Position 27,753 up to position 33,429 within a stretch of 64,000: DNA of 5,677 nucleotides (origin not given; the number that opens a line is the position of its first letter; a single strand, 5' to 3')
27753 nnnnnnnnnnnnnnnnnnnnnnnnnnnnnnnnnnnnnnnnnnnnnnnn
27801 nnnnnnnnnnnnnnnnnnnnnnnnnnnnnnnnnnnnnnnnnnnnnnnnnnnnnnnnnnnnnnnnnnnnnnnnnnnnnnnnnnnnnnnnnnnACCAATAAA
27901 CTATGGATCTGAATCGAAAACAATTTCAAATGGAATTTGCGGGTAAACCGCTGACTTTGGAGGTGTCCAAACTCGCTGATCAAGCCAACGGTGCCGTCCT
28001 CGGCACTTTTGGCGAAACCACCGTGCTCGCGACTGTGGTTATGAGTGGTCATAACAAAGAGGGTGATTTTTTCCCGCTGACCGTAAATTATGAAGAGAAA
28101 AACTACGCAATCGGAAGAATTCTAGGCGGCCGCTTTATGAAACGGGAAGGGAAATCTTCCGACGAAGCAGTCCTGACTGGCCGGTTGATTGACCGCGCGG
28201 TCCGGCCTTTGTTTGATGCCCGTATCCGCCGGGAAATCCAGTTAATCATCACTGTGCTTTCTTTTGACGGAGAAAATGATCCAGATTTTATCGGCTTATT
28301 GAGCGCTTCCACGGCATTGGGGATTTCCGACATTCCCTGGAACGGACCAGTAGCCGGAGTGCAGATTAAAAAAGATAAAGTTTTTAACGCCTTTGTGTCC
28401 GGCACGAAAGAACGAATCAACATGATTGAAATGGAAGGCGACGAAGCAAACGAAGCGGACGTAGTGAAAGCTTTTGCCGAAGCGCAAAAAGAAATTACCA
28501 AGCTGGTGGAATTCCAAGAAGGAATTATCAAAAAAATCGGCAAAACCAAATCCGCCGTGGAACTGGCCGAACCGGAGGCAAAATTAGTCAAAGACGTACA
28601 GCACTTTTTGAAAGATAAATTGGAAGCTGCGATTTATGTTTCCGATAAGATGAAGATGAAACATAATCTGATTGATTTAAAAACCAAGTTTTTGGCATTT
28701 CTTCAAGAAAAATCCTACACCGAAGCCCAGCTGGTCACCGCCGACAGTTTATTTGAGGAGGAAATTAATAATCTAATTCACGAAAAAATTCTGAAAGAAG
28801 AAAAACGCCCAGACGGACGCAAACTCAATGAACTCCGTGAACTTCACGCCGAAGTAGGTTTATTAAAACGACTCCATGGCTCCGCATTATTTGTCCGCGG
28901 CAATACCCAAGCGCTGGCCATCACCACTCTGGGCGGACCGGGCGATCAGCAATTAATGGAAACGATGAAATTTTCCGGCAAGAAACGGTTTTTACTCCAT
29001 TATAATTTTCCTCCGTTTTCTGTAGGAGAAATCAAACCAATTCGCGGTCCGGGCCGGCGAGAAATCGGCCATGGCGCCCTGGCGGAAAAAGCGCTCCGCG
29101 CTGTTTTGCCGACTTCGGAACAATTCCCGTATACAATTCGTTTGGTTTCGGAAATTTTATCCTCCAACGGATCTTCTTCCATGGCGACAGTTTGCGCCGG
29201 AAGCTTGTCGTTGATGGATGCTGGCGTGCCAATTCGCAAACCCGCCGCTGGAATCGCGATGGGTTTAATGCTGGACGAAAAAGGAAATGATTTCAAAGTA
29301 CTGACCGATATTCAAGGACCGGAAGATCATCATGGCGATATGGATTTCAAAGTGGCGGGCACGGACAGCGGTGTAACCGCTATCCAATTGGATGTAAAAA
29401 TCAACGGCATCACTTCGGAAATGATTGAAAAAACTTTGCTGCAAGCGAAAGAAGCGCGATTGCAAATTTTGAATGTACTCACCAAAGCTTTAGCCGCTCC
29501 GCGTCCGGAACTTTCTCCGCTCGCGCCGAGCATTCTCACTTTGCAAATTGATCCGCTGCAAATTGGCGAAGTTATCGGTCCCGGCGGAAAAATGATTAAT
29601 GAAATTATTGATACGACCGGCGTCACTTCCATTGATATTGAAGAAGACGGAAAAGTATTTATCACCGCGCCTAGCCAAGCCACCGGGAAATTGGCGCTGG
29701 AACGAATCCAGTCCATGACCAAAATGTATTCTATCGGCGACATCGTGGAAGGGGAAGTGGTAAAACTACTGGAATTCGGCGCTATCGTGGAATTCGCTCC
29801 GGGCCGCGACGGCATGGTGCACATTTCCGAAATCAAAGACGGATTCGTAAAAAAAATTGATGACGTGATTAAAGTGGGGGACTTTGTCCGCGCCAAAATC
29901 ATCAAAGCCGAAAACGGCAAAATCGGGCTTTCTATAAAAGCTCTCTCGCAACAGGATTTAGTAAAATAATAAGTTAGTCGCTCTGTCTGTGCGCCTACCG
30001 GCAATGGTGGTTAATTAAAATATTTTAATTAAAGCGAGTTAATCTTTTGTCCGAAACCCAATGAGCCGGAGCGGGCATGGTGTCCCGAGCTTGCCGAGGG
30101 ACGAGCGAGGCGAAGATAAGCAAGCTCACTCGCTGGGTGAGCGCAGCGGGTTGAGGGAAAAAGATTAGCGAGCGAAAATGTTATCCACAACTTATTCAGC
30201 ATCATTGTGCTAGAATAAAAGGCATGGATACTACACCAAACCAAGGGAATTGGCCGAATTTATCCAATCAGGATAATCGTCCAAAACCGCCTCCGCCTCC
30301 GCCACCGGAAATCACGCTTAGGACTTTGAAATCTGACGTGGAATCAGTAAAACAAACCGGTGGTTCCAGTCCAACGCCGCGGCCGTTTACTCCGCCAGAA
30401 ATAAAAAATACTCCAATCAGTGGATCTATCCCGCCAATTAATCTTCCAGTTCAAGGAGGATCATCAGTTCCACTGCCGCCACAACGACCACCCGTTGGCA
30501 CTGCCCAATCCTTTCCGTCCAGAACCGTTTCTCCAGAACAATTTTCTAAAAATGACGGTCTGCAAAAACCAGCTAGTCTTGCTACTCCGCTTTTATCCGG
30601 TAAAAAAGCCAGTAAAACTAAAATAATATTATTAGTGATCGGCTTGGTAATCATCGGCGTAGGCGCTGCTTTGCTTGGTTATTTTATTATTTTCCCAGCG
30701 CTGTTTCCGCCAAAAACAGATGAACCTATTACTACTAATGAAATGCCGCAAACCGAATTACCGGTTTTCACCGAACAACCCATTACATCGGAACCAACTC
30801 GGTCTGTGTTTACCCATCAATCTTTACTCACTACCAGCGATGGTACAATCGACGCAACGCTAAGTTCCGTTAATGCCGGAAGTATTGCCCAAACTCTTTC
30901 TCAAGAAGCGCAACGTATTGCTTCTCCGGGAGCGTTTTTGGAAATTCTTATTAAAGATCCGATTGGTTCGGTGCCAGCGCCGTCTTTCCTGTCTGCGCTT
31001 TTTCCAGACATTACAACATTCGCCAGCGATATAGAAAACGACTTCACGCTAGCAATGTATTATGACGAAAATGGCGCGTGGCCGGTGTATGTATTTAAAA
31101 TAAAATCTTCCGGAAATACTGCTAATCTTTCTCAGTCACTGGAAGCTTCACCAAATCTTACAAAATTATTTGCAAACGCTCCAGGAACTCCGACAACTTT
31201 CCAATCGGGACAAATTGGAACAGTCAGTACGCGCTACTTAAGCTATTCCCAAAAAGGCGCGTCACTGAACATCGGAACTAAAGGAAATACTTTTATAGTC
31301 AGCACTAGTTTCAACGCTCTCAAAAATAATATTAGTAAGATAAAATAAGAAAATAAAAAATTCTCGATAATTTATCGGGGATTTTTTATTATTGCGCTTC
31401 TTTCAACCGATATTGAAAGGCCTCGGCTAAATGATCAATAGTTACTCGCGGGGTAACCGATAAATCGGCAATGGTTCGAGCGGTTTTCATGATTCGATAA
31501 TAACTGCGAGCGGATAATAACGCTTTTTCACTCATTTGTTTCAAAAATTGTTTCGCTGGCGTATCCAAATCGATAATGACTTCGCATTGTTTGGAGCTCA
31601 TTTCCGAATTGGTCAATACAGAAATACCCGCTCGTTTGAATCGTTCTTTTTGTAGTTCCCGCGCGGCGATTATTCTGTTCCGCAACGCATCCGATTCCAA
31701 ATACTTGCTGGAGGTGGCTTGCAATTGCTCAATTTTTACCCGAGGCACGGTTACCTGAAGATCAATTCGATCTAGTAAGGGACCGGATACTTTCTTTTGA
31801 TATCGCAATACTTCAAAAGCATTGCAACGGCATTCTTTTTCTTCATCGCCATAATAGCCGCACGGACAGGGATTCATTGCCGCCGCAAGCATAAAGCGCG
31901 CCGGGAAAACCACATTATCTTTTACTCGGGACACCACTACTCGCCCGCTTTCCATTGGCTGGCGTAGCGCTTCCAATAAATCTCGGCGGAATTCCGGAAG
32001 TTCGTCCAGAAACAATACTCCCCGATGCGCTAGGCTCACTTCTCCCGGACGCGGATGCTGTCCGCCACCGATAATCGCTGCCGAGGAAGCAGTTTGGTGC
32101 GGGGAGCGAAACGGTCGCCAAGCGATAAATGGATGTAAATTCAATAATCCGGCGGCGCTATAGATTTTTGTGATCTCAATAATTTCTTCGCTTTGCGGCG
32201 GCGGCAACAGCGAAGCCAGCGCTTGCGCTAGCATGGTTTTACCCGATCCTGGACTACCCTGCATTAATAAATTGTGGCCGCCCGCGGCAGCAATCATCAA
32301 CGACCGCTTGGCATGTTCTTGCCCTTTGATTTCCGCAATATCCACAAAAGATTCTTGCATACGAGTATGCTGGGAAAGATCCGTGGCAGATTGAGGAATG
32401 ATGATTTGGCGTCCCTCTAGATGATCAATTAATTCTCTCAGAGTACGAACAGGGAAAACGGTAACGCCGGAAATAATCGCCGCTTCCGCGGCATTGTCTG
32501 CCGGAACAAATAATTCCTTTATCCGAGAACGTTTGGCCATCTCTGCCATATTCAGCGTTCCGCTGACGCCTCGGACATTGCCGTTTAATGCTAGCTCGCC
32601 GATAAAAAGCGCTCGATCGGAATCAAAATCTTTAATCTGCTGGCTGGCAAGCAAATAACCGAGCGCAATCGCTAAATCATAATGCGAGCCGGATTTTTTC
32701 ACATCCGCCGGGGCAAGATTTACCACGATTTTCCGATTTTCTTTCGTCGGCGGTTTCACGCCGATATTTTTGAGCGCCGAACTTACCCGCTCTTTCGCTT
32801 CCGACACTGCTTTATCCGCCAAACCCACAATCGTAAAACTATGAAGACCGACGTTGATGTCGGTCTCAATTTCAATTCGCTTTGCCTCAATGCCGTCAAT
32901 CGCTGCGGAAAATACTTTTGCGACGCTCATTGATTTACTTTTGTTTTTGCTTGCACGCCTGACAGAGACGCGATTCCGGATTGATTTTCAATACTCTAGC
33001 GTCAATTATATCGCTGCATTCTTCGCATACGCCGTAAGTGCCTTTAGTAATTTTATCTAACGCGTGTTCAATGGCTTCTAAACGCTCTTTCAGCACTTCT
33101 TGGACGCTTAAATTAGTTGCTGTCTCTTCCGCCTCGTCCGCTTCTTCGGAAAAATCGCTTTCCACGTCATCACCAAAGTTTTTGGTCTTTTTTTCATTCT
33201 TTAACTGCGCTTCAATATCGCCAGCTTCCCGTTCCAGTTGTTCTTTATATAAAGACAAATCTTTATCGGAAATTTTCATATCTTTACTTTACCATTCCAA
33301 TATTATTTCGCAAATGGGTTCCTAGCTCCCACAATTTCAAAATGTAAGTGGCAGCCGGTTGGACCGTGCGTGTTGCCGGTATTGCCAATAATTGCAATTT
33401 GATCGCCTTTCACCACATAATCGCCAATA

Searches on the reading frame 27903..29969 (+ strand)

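Call 36: search_protein_families(library=pfam, max_evalue=0.01, proteins=[window:27903-29969:+])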
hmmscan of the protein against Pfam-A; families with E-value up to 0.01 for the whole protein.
window:27903-29969:+ (688 aa): 6 families
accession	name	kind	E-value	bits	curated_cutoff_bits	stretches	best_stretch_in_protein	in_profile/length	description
PF01138.27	RNase_PH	-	6.4e-52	175.8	25.5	2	310-443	1-130/130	3' exoribonuclease family, domain 1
PF00575.29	S1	-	1.8e-14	54.3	22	1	611-678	4-73/74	S1 RNA binding domain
PF00013.35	KH_1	-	7.6e-09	35.7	21.5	1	545-603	2-65/66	KH domain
PF03726.19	PNPase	-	5.5e-05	24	24.6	1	228-307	2-81/81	Polyribonucleotide nucleotidyltransferase, RNA binding domain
PF23459.1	S1_RRP5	-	0.00018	22.4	27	1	612-675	4-67/72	RRP5 S1 domain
PF03725.20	RNase_PH_C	-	0.00022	21.5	20.8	1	447-518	2-67/67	3' exoribonuclease family, domain 2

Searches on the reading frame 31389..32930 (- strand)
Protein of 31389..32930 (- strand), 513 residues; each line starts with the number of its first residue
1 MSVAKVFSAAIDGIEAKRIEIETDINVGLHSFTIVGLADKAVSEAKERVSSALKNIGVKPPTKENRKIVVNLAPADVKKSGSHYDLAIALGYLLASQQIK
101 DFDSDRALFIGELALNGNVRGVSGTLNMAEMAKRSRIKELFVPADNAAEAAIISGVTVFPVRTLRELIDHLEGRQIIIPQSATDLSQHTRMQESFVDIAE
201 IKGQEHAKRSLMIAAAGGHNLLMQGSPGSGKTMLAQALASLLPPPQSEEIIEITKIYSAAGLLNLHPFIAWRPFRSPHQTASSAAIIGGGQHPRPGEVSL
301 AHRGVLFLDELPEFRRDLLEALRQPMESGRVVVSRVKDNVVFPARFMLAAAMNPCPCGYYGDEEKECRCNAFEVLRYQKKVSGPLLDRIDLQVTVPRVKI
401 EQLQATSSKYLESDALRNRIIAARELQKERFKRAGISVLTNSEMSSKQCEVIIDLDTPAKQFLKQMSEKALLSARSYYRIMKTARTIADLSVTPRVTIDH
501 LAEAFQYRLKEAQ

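Call 37: search_protein_families(library=pfam, max_evalue=0.01, proteins=[window:31389-32930:-])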
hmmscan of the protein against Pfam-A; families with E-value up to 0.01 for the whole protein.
window:31389-32930:- (513 aa): 13 families
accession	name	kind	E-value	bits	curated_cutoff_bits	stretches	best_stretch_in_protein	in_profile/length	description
PF01078.27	Mg_chelatase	-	2.9e-92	308.2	20.3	1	197-402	1-206/207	Magnesium chelatase, subunit ChlI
PF13541.12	ChlI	-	8.5e-39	132.6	27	1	21-146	1-121/121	Subunit ChlI of Mg-chelatase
PF13335.12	Mg_chelatase_C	-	1.2e-25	90.4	26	1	412-508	3-94/94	Magnesium chelatase, subunit ChlI C-terminal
PF07728.20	AAA_5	-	7.5e-11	42.6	22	1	220-356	1-125/139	AAA domain (dynein-related subfamily)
PF00493.29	MCM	-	5.4e-07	29.4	23.3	1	295-394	114-203/224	MCM P-loop domain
PF00158.32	Sigma54_activat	-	1.1e-05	25.6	20.2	0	289-348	80-137/168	Sigma-54 interaction domain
PF05362.19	Lon_C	-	3.6e-05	23.9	21.1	1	41-151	69-177/205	Lon protease (S16) C-terminal proteolytic domain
PF05729.18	NACHT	-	0.0018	18.6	26.7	1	221-242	3-24/167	NACHT domain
PF00004.35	AAA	-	0.0019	19.1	21.2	0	221-242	1-22/131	ATPase family associated with various cellular activities (AAA)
PF05496.18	RuvB_N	-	0.0065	16.7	27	0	201-240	9-55/159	Holliday junction DNA helicase RuvB P-loop domain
PF13401.12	AAA_22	-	0.0073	17.1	27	0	222-324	9-106/130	AAA domain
PF20720.3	nSTAND3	-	0.0081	16.3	27.2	0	219-256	18-54/155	Novel STAND NTPase 3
PF00005.33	ABC_tran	-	0.01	16.9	25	0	218-250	11-42/137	ABC transporter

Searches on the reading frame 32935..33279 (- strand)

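Call 37: search_protein_families(library=pfam, max_evalue=0.01, proteins=[window:32935-33279:-])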
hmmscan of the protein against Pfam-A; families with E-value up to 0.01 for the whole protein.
window:32935-33279:- (114 aa): 1 family
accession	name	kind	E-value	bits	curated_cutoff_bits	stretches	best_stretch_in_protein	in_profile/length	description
PF01258.23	zf-dskA_traR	-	0.0002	21.7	24.9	1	80-112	1-33/36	Prokaryotic dksA/traR C4-type zinc finger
